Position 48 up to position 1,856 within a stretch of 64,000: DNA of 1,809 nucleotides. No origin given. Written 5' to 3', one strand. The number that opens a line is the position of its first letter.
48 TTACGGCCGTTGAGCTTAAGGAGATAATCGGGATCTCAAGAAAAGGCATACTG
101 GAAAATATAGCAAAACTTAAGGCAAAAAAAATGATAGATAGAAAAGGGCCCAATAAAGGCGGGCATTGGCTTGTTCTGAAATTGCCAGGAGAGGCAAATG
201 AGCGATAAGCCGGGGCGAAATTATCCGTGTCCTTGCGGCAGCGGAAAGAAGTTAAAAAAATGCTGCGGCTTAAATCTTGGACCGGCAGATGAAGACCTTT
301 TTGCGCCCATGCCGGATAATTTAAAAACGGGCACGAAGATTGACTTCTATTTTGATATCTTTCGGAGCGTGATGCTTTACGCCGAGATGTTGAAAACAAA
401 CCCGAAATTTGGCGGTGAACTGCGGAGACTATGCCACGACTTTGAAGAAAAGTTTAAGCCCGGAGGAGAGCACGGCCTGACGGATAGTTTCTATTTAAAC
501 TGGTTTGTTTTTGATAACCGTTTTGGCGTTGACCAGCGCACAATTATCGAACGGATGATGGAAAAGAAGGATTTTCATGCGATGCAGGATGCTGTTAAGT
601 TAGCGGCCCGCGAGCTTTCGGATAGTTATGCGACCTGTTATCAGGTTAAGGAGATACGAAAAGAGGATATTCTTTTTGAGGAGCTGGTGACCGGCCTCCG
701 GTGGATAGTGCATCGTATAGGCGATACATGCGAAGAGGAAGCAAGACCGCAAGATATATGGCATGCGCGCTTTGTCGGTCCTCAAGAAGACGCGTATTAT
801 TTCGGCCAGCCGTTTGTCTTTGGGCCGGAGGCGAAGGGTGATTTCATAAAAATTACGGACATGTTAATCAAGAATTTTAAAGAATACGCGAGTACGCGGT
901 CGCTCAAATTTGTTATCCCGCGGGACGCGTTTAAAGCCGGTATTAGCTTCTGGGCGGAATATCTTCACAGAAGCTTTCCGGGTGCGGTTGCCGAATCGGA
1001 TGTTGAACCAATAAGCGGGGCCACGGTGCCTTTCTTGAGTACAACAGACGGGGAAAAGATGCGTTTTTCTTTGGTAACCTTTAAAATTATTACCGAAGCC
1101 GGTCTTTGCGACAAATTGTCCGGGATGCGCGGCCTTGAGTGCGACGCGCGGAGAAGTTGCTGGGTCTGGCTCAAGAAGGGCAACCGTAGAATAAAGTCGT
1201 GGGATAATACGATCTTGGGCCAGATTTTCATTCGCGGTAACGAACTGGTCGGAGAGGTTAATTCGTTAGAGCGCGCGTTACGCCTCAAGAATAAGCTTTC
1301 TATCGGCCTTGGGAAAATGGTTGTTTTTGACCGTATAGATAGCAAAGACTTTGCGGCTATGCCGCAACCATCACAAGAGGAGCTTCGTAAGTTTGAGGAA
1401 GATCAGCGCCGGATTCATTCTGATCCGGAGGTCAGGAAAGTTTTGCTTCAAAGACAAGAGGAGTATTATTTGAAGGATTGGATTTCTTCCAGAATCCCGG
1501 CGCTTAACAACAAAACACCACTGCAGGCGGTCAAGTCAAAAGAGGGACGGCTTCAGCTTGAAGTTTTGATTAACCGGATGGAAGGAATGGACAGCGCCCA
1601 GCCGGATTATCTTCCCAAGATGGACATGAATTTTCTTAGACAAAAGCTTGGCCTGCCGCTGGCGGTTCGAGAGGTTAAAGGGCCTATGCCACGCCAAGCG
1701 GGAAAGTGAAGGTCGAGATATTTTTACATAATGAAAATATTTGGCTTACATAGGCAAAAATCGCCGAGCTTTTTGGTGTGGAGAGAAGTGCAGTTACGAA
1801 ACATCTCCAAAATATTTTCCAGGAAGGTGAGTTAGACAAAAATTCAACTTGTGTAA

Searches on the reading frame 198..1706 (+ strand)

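Call 27: search_protein_families(library=pfam, proteins=[window:198-1706:+], max_evalue=0.00001)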
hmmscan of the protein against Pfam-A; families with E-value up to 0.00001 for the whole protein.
window:198-1706:+ (503 aa): 1 family
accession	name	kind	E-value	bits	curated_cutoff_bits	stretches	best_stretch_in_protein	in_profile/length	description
PF02810.21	SEC-C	-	8.4e-07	29.2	20.4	1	7-24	1-18/19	SEC-C motif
